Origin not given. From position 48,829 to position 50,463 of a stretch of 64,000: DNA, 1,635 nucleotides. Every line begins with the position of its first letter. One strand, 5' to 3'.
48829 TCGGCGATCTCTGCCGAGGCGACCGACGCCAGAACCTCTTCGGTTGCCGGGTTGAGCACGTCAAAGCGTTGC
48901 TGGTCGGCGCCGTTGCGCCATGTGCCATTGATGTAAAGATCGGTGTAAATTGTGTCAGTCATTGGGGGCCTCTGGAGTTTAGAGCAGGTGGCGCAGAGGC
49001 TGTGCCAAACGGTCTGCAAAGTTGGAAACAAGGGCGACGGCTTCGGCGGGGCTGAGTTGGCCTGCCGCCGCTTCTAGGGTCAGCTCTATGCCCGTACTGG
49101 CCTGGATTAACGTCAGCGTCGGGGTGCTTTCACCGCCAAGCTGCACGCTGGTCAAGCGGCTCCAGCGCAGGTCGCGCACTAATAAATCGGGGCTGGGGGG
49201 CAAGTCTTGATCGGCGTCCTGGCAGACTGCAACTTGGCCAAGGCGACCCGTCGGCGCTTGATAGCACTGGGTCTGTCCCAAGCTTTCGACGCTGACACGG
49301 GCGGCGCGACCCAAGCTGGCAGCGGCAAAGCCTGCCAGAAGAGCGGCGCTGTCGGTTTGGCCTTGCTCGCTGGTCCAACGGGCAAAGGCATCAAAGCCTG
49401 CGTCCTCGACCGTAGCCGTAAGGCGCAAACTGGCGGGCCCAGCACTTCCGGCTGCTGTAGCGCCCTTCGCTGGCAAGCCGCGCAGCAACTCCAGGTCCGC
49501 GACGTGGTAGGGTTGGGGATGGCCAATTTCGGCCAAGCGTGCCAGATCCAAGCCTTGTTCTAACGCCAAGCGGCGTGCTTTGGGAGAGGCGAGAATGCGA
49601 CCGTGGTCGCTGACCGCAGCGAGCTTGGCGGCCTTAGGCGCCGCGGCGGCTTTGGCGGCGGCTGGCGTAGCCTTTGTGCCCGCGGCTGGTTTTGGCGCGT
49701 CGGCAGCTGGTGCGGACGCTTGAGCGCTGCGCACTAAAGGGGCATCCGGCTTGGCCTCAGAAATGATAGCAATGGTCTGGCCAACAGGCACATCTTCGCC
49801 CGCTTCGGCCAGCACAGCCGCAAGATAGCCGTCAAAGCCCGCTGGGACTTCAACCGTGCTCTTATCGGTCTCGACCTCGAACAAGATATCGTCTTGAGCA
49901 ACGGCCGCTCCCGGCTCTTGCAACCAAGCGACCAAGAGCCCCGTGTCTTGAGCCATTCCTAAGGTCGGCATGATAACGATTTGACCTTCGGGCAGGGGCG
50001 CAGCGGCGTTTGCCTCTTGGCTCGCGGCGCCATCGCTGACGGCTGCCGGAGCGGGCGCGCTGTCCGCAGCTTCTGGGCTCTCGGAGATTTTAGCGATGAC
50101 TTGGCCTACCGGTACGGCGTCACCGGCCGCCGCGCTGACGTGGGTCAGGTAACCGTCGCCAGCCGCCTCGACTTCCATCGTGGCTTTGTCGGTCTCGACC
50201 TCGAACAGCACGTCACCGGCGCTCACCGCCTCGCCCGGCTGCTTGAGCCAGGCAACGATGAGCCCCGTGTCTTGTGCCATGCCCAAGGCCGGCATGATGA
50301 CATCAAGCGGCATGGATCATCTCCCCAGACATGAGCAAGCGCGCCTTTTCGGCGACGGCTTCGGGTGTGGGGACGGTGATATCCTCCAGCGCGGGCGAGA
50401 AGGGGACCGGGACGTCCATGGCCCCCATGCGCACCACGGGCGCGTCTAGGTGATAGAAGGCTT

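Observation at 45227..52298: Acetoin/pyruvate-dehydrogenase-like operon whose E2 is split into a lipoyl-bearing, apparently inactive subunit and a lipoyl-less active acyltransferase, with an aldehyde dehydrogenase gene between them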

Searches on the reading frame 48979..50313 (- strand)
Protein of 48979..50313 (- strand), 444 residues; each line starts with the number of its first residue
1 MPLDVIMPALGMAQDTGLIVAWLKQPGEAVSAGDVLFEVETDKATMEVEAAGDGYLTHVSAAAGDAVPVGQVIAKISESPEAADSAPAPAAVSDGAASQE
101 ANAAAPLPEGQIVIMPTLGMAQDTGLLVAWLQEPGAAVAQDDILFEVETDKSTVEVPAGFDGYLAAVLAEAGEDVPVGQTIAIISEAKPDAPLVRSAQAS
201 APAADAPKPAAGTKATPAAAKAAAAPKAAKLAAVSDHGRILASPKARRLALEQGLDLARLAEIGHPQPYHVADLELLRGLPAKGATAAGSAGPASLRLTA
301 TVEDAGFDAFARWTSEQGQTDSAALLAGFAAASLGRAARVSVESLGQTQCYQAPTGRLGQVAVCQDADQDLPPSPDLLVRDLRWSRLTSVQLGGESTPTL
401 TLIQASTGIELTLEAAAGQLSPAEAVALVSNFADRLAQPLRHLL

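Call 3: search_protein_families(library=pfam, proteins=[window:48979-50313:-], max_evalue=0.01)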
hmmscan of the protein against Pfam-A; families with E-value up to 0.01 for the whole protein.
window:48979-50313:- (444 aa): 5 families
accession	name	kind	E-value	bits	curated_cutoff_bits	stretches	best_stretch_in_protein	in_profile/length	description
PF00364.28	Biotin_lipoyl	-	1.7e-34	117.9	22.1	2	5-76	3-73/73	Biotin-requiring enzyme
PF13533.13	Biotin_lipoyl_2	-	1.7e-06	28.1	29.8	0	125-147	9-31/32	Biotin-lipoyl like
PF13437.12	HlyD_3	-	4.2e-05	24.7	22.2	0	16-50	7-40/106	HlyD family secretion protein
PF01597.25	GCV_H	-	0.00052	20.3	22.2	0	126-166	33-73/122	Glycine cleavage H-protein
PF02817.22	E3_binding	-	0.00068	20.2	23.7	1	240-260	1-21/36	e3 binding domain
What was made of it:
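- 50080..50313 (-): LipX lipoyl domain 1 (aa 1-78; lipoyl-Lys K43). PF00364 (call 3).
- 49756..49989 (-): LipX lipoyl domain 2 (aa 109-186; lipoyl-Lys K151). Second PF00364 stretch (call 3).
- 49471..49602 (-): LipX peripheral-subunit-binding-like domain (aa 238-281) with the family-specific motif GHPQP(Y/F)HV. Weak PF02817 hit at aa 240-260 (call 3).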

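Call 4: search_protein_families(library=ncbifam, proteins=[window:48979-50313:-], max_evalue=0.001)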
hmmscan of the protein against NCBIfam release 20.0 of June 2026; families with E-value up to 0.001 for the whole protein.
window:48979-50313:- (444 aa): 17 families
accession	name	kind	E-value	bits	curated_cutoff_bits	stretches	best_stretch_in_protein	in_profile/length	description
TIGR01349.1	PDHac_trf_mito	equivalog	9.2e-45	153.6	445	2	113-264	2-165/437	pyruvate dehydrogenase complex dihydrolipoamide acetyltransferase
NF011457.0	PRK14875.1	equivalog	3.1e-44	151.5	307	2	5-85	6-86/372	acetoin dehydrogenase dihydrolipoyllysine-residue acetyltransferase subunit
NF008814.0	PRK11854.1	equivalog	4.5e-41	141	722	1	4-264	107-356/637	pyruvate dehydrogenase complex dihydrolipoyllysine-residue acetyltransferase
NF004309.0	PRK05704.1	equivalog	2.2e-37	129.4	449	2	113-266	5-139/408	2-oxoglutarate dehydrogenase complex dihydrolipoyllysine-residue succinyltransferase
NF008854.0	PRK11892.1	equivalog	1.7e-35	122.6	454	2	1-102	1-103/464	pyruvate dehydrogenase complex E1 component subunit beta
TIGR01347.1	sucB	equivalog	2.9e-33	115.7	378.65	2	115-263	5-134/404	dihydrolipoyllysine-residue succinyltransferase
TIGR02927.1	SucB_Actino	equivalog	2.9e-30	105.6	423.45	1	1-264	1-290/579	2-oxoglutarate dehydrogenase, E2 component, dihydrolipoamide succinyltransferase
TIGR01348.1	PDHac_trf_long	equivalog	2.7e-29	102.2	552.1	2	91-291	132-335/587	dihydrolipoyllysine-residue acetyltransferase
NF005457.0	PRK07051.1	equivalog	7.6e-11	42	87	2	24-77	26-79/80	acetyl-CoA carboxylase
TIGR01730.1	RND_mfp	subfamily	1.6e-10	40.5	94.9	0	47-94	28-75/322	efflux RND transporter periplasmic adaptor subunit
NF006761.0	PRK09282.1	domain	4.2e-09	35.4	402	1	16-77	529-590/591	pyruvate carboxylase subunit B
TIGR02712.1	urea_carbox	equivalog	1.8e-08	32.6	1303.85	1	22-76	1146-1200/1201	urea carboxylase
NF010643.0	PRK14040.1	subfamily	3.5e-08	32.4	892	1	17-75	535-593/595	oxaloacetate decarboxylase subunit alpha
TIGR01108.1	oadA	equivalog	5.3e-08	31.8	756.5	1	16-73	525-582/582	sodium-extruding oxaloacetate decarboxylase subunit alpha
NF004547.1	PRK05889.1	equivalog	1.6e-07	31.4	75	1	25-77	19-71/71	biotin/lipoyl-binding carrier protein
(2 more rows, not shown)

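Call 5: find_homologous_proteins(query=window:48979-50313:-)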
Query window:48979-50313:- (444 aa): 7540 proteins with E <= 0.001 among 8000 candidates; the best 120 are listed.
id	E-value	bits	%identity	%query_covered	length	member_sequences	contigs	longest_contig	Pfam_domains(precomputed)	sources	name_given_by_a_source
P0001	2.1e-174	599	67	100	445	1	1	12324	PF00364.29,PF25919.1,PF25997.1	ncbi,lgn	-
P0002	2.1e-169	582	69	100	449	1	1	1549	PF00364.29,PF25919.1,PF25997.1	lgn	-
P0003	1.4e-167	576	68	100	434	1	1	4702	PF00364.29,PF25919.1,PF25997.1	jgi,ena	jgi:pyruvate dehydrogenase E2 component (dihydrolipoamide acetyltransferase)/2-oxoglutarate dehydrog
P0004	1.5e-166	573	68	100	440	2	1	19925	PF00364.29,PF25919.1,PF25997.1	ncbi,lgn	-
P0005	5.8e-136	472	55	100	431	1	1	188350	PF00364.29,PF25919.1,PF25997.1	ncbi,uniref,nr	ncbi:biotin/lipoyl-containing protein [Actibacterium sp. MT2.3-13A]|uniref:biotin/lipoyl-containing 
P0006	6.1e-136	472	58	100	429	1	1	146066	PF00364.29,PF25919.1,PF25917.1,PF25997.1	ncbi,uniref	ncbi:MAG: biotin/lipoyl-containing protein [Yoonia sp.]|uniref:biotin/lipoyl-containing protein n=1 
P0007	1.2e-135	471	59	100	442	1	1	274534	PF00364.29,PF25919.1,PF25917.1,PF25997.1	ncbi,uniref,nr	ncbi:pyruvate dehydrogenase [Primorskyibacter aestuariivivens]|uniref:biotin/lipoyl-containing prote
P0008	1.3e-135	471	59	100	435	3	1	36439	PF00364.29,PF25919.1,PF25997.1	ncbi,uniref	ncbi:biotin/lipoyl-containing protein [Ostreiculturibacter nitratireducens]|uniref:biotin/lipoyl-con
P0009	1.5e-135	471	59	100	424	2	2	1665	PF00364.29,PF25919.1,PF25997.1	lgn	-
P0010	2.5e-135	470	58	100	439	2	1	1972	PF00364.29,PF25919.1,PF25997.1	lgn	-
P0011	4.2e-135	469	58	100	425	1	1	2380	PF00364.29,PF25919.1,PF25997.1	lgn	-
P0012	1.2e-134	468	59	100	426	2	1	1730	PF00364.29,PF25919.1,PF25997.1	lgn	-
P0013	2.9e-134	466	59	100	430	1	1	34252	PF00364.29,PF25919.1,PF25997.1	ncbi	-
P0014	4.7e-134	466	58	100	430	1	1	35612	PF02817.23,PF00364.29,PF25919.1,PF25917.1,PF25997.1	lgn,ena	-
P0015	1.8e-133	464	58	100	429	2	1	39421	PF00364.29,PF25919.1,PF25997.1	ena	-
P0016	4.9e-133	462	58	100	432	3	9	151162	PF07831.20,PF02817.23,PF00364.29,PF25919.1,PF25917.1,PF25997.1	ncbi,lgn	-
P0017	5.2e-133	462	56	100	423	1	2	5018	PF00364.29,PF25997.1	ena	-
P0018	5.7e-133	462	58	100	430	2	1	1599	PF07831.20,PF02817.23,PF00364.29,PF25919.1,PF25917.1,PF25997.1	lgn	-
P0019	1.0e-132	461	58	100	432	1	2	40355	PF00364.29,PF25919.1,PF25997.1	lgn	-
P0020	1.3e-132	461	56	100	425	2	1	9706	PF00364.29,PF25919.1,PF25997.1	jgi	jgi:pyruvate dehydrogenase E2 component (dihydrolipoamide acetyltransferase)/2-oxoglutarate dehydrog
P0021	1.5e-132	461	58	100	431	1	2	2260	PF07831.20,PF00364.29,PF25919.1,PF25917.1,PF25997.1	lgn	-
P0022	1.5e-132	461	58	100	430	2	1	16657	PF00364.29,PF25919.1,PF25997.1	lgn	-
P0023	1.7e-132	460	59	100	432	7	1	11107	PF00364.29,PF25919.1,PF25917.1,PF25997.1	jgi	jgi:pyruvate/2-oxoglutarate dehydrogenase complex dihydrolipoamide acyltransferase (E2) component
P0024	2.2e-132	460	57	100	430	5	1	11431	PF00364.29,PF25919.1,PF25917.1,PF25997.1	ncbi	-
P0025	2.4e-132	460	58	100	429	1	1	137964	PF25973.1,PF00364.29,PF25919.1,PF25917.1,PF25997.1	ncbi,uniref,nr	ncbi:biotin/lipoyl-containing protein [Tropicimonas sp. IMCC34043]|uniref:biotin/lipoyl-containing p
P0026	2.7e-132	460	57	100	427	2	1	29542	PF00364.29,PF25919.1,PF25997.1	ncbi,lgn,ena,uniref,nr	ncbi:biotin/lipoyl-containing protein [Pseudothioclava nitratireducens]|uniref:biotin/lipoyl-contain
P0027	5.2e-132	459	56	100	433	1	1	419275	PF00364.29,PF25919.1,PF25917.1,PF25997.1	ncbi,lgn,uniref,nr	ncbi:pyruvate dehydrogenase [Defluviimonas sp. WL0050]|uniref:Pyruvate dehydrogenase n=1 Tax=Albidov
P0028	1.3e-131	458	56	100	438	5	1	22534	PF00364.29,PF25919.1,PF25917.1,PF25997.1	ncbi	-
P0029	1.6e-131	457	58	100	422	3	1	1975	PF00364.29,PF25919.1,PF25917.1,PF25997.1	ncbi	-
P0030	2.1e-131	457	57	100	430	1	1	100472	PF00364.29,PF25919.1,PF25997.1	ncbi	ncbi:MAG: biotin/lipoyl-containing protein [Paracoccaceae bacterium]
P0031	2.6e-131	457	56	100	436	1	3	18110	PF25973.1,PF00364.29,PF25919.1,PF25917.1,PF25997.1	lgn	-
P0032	3.0e-131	456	58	100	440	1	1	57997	PF00364.29,PF25919.1,PF25997.1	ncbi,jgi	-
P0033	3.3e-131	456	58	100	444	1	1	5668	PF00364.29,PF25919.1,PF25917.1,PF25997.1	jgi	-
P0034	4.7e-131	456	57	100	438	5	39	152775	PF00364.29,PF25919.1,PF25917.1,PF25997.1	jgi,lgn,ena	jgi:pyruvate/2-oxoglutarate dehydrogenase complex dihydrolipoamide acyltransferase (E2) component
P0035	5.0e-131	456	57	100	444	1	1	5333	PF00364.29,PF25919.1,PF25917.1,PF25997.1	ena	-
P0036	6.3e-131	455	54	100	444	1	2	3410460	PF25973.1,PF00364.29,PF25919.1,PF25917.1,PF25997.1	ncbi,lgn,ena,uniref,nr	ncbi:biotin/lipoyl-containing protein [Marinobacter subterrani]|uniref:E3 binding domain/Biotin-requ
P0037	1.0e-130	455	57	100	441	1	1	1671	PF00364.29,PF25919.1,PF25997.1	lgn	-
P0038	1.1e-130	455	58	100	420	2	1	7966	PF07831.20,PF00364.29,PF25919.1,PF25917.1,PF25997.1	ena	-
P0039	1.3e-130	454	57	100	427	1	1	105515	PF25973.1,PF00364.29,PF25919.1,PF25917.1,PF25997.1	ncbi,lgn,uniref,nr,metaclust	ncbi:pyruvate dehydrogenase E2 component (dihydrolipoamide acetyltransferase)/2-oxoglutarate dehydro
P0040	1.5e-130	454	55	100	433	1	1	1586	PF00364.29,PF25919.1,PF25997.1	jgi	jgi:pyruvate dehydrogenase E2 component (dihydrolipoamide acetyltransferase)/2-oxoglutarate dehydrog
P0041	1.9e-130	454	56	100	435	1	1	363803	PF00364.29,PF25919.1,PF25997.1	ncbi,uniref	ncbi:biotin/lipoyl-containing protein [Thalassococcus sp. BH17M4-6]|uniref:biotin/lipoyl-containing 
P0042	2.1e-130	454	59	100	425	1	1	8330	PF00364.29,PF25919.1,PF25917.1,PF25997.1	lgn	-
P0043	2.3e-130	454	59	100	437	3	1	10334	PF00364.29,PF25919.1,PF25997.1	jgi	jgi:pyruvate dehydrogenase E2 component (dihydrolipoamide acetyltransferase)/2-oxoglutarate dehydrog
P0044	2.8e-130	453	58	100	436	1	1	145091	PF00364.29,PF25919.1,PF25997.1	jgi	jgi:pyruvate dehydrogenase E2 component (dihydrolipoamide acetyltransferase)/2-oxoglutarate dehydrog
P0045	3.1e-130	453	56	100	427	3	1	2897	PF02817.23,PF00364.29,PF25919.1,PF25917.1,PF25997.1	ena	-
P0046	3.2e-130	453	56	100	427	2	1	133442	PF00364.29,PF25919.1,PF25997.1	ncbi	-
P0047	3.8e-130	453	59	100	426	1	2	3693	PF00364.29,PF25919.1,PF25917.1,PF25997.1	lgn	-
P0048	4.5e-130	453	58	100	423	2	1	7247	PF25973.1,PF00364.29,PF25919.1,PF25917.1,PF25997.1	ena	-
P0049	4.9e-130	452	56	100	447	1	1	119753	PF07831.20,PF00364.29,PF25919.1,PF25997.1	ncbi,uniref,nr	ncbi:pyruvate dehydrogenase E2 component (dihydrolipoamide acetyltransferase)/2-oxoglutarate dehydro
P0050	5.7e-130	452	57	100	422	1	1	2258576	PF00364.29,PF25919.1,PF25917.1,PF25997.1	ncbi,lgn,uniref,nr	ncbi:pyruvate dehydrogenase E2 component (dihydrolipoamide acetyltransferase)/2-oxoglutarate dehydro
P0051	5.7e-130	452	56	100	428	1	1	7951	PF00364.29,PF25919.1,PF25997.1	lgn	-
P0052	5.9e-130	452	54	100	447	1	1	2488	PF00364.29,PF25919.1,PF25997.1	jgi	jgi:pyruvate/2-oxoglutarate dehydrogenase complex dihydrolipoamide acyltransferase (E2) component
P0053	7.5e-130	452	56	100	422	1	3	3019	PF00364.29,PF25919.1,PF25917.1,PF25997.1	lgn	-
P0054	7.5e-130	452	57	100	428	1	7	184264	PF00364.29,PF25919.1,PF25997.1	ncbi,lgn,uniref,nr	ncbi:biotin/lipoyl-containing protein [Thalassovita sp.]|uniref:biotin/lipoyl-containing protein n=1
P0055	1.1e-129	451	57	100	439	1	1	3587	PF00364.29,PF25919.1,PF25997.1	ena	-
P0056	1.1e-129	451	54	100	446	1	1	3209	PF00364.29,PF25919.1,PF25917.1,PF25997.1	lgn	-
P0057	1.1e-129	451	54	100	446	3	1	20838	PF00364.29,PF25919.1,PF25917.1,PF25997.1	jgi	-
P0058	1.1e-129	451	55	100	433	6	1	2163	PF00364.29,PF25919.1,PF25997.1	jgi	jgi:pyruvate dehydrogenase E2 component (dihydrolipoamide acetyltransferase)/2-oxoglutarate dehydrog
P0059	1.1e-129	451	58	100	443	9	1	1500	PF00364.29,PF25919.1,PF25917.1,PF25997.1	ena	-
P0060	1.2e-129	451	57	100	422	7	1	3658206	PF07831.20,PF00364.29,PF25919.1,PF25917.1,PF25997.1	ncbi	-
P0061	1.7e-129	451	57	100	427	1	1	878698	PF25973.1,PF00364.29,PF25919.1,PF25997.1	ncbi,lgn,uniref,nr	ncbi:biotin/lipoyl-containing protein [Tropicimonas isoalkanivorans]|uniref:Pyruvate dehydrogenase E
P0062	2.4e-129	450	56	100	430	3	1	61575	PF00364.29,PF25919.1,PF25997.1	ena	-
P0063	2.6e-129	450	54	100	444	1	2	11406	PF02817.23,PF00364.29,PF25919.1,PF25917.1,PF25997.1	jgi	-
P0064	3.0e-129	450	58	100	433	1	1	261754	PF00364.29,PF25919.1,PF25997.1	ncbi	-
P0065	5.3e-129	449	56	100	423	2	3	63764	PF00364.29,PF25919.1,PF25997.1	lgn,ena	-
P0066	5.8e-129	449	57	100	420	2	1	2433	PF07831.20,PF00364.29,PF25919.1,PF25917.1,PF25997.1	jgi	-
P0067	5.9e-129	449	54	100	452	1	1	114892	PF00364.29,PF25919.1,PF25997.1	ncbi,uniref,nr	ncbi:biotin/lipoyl-containing protein [Oceaniglobus roseus]|uniref:biotin/lipoyl-containing protein 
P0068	6.1e-129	449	56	100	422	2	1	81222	PF07831.20,PF00364.29,PF25919.1,PF25917.1,PF25997.1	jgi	jgi:pyruvate dehydrogenase E2 component (dihydrolipoamide acetyltransferase)/2-oxoglutarate dehydrog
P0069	6.6e-129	449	54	100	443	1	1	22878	PF00364.29,PF25919.1,PF25917.1,PF25997.1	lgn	-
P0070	8.3e-129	448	57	100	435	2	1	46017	PF00364.29,PF25919.1,PF25917.1,PF25997.1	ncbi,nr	ncbi:MAG: pyruvate dehydrogenase [Loktanella sp.]|nr:pyruvate dehydrogenase [Loktanella sp.]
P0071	1.1e-128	448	58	100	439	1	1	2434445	PF00364.29,PF25919.1,PF25917.1,PF25997.1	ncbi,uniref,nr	ncbi:pyruvate dehydrogenase [Rhizobiales bacterium]|uniref:biotin/lipoyl-containing protein n=1 Tax=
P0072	1.2e-128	448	54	100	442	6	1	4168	PF25973.1,PF00364.29,PF25919.1,PF25917.1,PF25997.1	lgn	-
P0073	1.2e-128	448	56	100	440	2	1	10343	PF00364.29,PF25919.1,PF25917.1,PF25997.1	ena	-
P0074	1.4e-128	448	57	100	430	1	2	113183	PF00364.29,PF25919.1,PF25997.1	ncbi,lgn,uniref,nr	ncbi:biotin/lipoyl-containing protein [Roseicyclus amphidinii]|uniref:biotin/lipoyl-containing prote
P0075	2.4e-128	447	56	100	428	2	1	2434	PF07831.20,PF00364.29,PF25919.1,PF25917.1,PF25997.1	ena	-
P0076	2.5e-128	447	56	100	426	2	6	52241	PF02817.23,PF00364.29,PF25919.1,PF25917.1,PF25997.1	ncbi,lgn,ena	-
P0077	5.0e-128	446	55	100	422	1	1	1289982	PF00364.29,PF25919.1,PF25917.1,PF25997.1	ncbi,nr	ncbi:pyruvate dehydrogenase [Loktanella sp. 1ANDIMAR09]|nr:pyruvate dehydrogenase [Loktanella sp. 1A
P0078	5.3e-128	446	57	100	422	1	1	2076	PF00364.29,PF25919.1,PF25917.1,PF25997.1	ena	-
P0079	6.3e-128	445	57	100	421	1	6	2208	PF00364.29,PF25919.1,PF25917.1,PF25997.1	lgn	-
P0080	6.9e-128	445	58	100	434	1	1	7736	PF00364.29,PF25919.1,PF25917.1,PF25997.1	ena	-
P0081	9.1e-128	445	56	100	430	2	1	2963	PF00364.29,PF25919.1,PF25917.1,PF25997.1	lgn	-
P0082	9.9e-128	445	56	100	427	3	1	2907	PF07831.20,PF00364.29,PF25919.1,PF25917.1,PF25997.1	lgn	-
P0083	1.0e-127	445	57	100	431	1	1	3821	PF00364.29,PF25919.1,PF25917.1,PF25997.1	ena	-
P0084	1.0e-127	445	55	100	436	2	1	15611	PF00364.29,PF25919.1,PF25997.1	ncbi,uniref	ncbi:biotin/lipoyl-containing protein [Thalassovita aquimarina]|uniref:biotin/lipoyl-containing prot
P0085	1.2e-127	445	57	100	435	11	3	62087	PF00364.29,PF25919.1,PF25917.1,PF25997.1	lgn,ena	-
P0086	1.3e-127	444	56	100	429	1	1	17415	PF07831.20,PF00364.29,PF25919.1,PF25917.1,PF25997.1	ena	-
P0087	1.4e-127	444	55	100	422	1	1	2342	PF07831.20,PF00364.29,PF25919.1,PF25917.1,PF25997.1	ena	-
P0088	1.5e-127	444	56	100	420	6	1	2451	PF00364.29,PF25919.1,PF25997.1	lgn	-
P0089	1.5e-127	444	54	100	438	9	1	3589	PF00364.29,PF25919.1,PF25917.1,PF25997.1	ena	-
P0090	1.6e-127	444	55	100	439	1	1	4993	PF00364.29,PF25919.1,PF25997.1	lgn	-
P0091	1.7e-127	444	54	100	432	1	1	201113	PF00364.29,PF25919.1,PF25997.1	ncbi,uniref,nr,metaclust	ncbi:biotin/lipoyl-containing protein [Pseudoponticoccus marisrubri]|uniref:Pyruvate dehydrogenase n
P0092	1.8e-127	444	56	100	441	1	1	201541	PF00364.29,PF25919.1,PF25917.1,PF25997.1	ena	-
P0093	1.9e-127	444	55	100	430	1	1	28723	PF25973.1,PF07831.20,PF00364.29,PF25919.1,PF25917.1,PF25997.1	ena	-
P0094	2.0e-127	444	56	100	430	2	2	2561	PF07831.20,PF00364.29,PF25919.1,PF25917.1,PF25997.1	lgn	-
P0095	2.3e-127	444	59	100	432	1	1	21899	PF00364.29,PF25919.1,PF25917.1,PF25997.1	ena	-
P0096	2.7e-127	443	57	100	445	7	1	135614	PF00364.29,PF25919.1,PF25917.1,PF25997.1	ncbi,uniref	ncbi:biotin/lipoyl-containing protein [Tritonibacter mobilis]|uniref:biotin/lipoyl-containing protei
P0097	2.9e-127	443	54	100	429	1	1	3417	PF00364.29,PF25919.1,PF25997.1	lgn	-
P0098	3.0e-127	443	56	100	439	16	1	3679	PF25973.1,PF00364.29,PF25919.1,PF25917.1,PF25997.1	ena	-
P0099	3.1e-127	443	57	100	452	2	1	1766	PF00364.29,PF25919.1,PF25917.1,PF25997.1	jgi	jgi:pyruvate dehydrogenase E2 component (dihydrolipoamide acetyltransferase)/2-oxoglutarate dehydrog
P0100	3.6e-127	443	53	100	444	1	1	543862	PF00364.29,PF25919.1,PF25917.1,PF25997.1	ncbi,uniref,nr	ncbi:biotin/lipoyl-containing protein [Histidinibacterium aquaticum]|uniref:Pyruvate dehydrogenase n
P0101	3.9e-127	443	58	100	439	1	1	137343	PF00364.29,PF25919.1,PF25917.1,PF25997.1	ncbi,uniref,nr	ncbi:biotin/lipoyl-containing protein [Epibacterium sp. Ofav1-8]|uniref:biotin/lipoyl-containing pro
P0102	4.1e-127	443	57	100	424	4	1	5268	PF07831.20,PF00364.29,PF25919.1,PF25917.1,PF25997.1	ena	-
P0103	4.5e-127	443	57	100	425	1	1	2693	PF00364.29,PF25919.1,PF25917.1,PF25997.1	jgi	jgi:pyruvate/2-oxoglutarate dehydrogenase complex dihydrolipoamide acyltransferase (E2) component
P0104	4.8e-127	443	58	100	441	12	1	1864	PF00364.29,PF25919.1,PF25997.1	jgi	-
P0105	4.8e-127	443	55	100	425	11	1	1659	PF25973.1,PF02817.23,PF00364.29,PF25919.1,PF25917.1,PF25997.1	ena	-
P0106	5.4e-127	442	57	100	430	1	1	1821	PF00364.29,PF25919.1,PF25997.1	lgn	-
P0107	7.0e-127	442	56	100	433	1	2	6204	PF00364.29,PF25919.1,PF25917.1,PF25997.1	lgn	-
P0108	8.1e-127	442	57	100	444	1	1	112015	PF02817.23,PF00364.29,PF25919.1,PF25997.1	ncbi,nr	ncbi:pyruvate dehydrogenase [Rhodobacterales bacterium]|nr:pyruvate dehydrogenase [Rhodobacterales b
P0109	8.8e-127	442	56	100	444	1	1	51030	PF02817.23,PF00364.29,PF25919.1,PF25917.1,PF25997.1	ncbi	-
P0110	1.5e-126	441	56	100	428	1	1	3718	PF00364.29,PF25919.1,PF25997.1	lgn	-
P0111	1.7e-126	441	57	100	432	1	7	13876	PF00364.29,PF25919.1,PF25997.1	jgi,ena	jgi:pyruvate/2-oxoglutarate dehydrogenase complex dihydrolipoamide acyltransferase (E2) component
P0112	1.7e-126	441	54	100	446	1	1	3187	PF00364.29,PF25919.1,PF25917.1,PF25997.1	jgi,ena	-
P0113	1.8e-126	441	55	100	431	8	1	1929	PF00364.29,PF25919.1,PF25917.1,PF25997.1,PF26018.1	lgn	-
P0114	1.9e-126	441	58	100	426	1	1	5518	PF00364.29,PF25919.1,PF25917.1,PF25997.1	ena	-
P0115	2.5e-126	440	57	100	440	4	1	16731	PF02817.23,PF00364.29,PF25919.1,PF25997.1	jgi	-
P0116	2.8e-126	440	54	100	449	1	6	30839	PF00364.29,PF25919.1,PF25997.1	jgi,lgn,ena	-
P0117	3.0e-126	440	56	100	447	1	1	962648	PF25973.1,PF00364.29,PF25919.1,PF25917.1,PF25997.1,PF26077.1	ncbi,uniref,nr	ncbi:biotin/lipoyl-containing protein [Roseibium sp. FZY0029]|uniref:biotin/lipoyl-containing protei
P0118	3.3e-126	440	57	100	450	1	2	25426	PF00364.29,PF25919.1,PF25917.1,PF25997.1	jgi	-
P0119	4.0e-126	440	54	100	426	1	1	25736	PF00364.29,PF25919.1,PF25997.1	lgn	-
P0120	4.1e-126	440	55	100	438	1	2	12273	PF00364.29,PF25919.1,PF25917.1,PF25997.1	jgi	-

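Call 8: find_encoding_contigs(protein=P0036, flank=10000, max_places=2)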
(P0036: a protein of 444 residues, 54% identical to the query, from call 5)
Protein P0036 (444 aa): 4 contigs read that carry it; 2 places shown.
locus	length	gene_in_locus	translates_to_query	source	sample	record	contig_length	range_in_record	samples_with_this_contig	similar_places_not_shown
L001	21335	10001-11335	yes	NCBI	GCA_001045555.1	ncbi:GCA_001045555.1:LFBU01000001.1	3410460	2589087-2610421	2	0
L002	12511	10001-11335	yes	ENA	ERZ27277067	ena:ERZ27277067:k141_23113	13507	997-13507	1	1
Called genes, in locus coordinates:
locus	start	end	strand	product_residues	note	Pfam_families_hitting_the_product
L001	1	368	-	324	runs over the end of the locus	PF13377:Peripla_BP_3 (faint), PF13407:Peripla_BP_4, PF13458:Peripla_BP_6 (weak), PF00532:Peripla_BP_1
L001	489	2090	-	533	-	PF00118:Cpn60_TCP1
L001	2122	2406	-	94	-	PF00166:Cpn10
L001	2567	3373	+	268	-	PF00106:adh_short, PF08659:KR, PF13561:adh_short_C2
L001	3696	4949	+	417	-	-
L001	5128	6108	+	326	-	PF03480:DctP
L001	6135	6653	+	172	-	PF04290:DctQ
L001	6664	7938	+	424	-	PF06808:DctM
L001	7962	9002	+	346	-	PF00676:E1_dh, PF02775:TPP_enzyme_C (weak)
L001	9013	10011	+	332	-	PF02779:Transket_pyr, PF02780:Transketolase_C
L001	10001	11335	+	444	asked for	PF00364:Biotin_lipoyl, PF25917:BSH_RND (faint), PF25973:BSH_CzcB (faint), PF25997:BSH_YhbJ (faint), PF25919:BSH_CusB (faint), PF00364:Biotin_lipoyl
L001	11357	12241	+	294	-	PF02817:E3_binding (weak), PF00198:2-oxoacid_dh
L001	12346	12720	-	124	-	PF04247:SirB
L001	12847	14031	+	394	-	PF05940:NnrS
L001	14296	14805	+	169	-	PF07977:FabA, PF22818:ApeI-like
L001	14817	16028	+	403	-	PF00109:ketoacyl-synt, PF02801:Ketoacyl-synt_C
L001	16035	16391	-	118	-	PF12833:HTH_18, PF00165:HTH_AraC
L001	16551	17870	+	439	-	PF01136:Peptidase_U32, PF16325:Peptidase_U32_C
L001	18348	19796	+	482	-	PF19295:SufBD_N, PF01458:SUFBD_core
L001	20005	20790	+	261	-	PF00005:ABC_tran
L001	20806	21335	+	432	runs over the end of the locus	PF01458:SUFBD_core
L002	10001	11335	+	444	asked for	PF00364:Biotin_lipoyl, PF25917:BSH_RND (faint), PF25973:BSH_CzcB (faint), PF25997:BSH_YhbJ (faint), PF25919:BSH_CusB (faint), PF00364:Biotin_lipoyl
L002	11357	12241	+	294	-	PF02817:E3_binding (weak), PF00198:2-oxoacid_dh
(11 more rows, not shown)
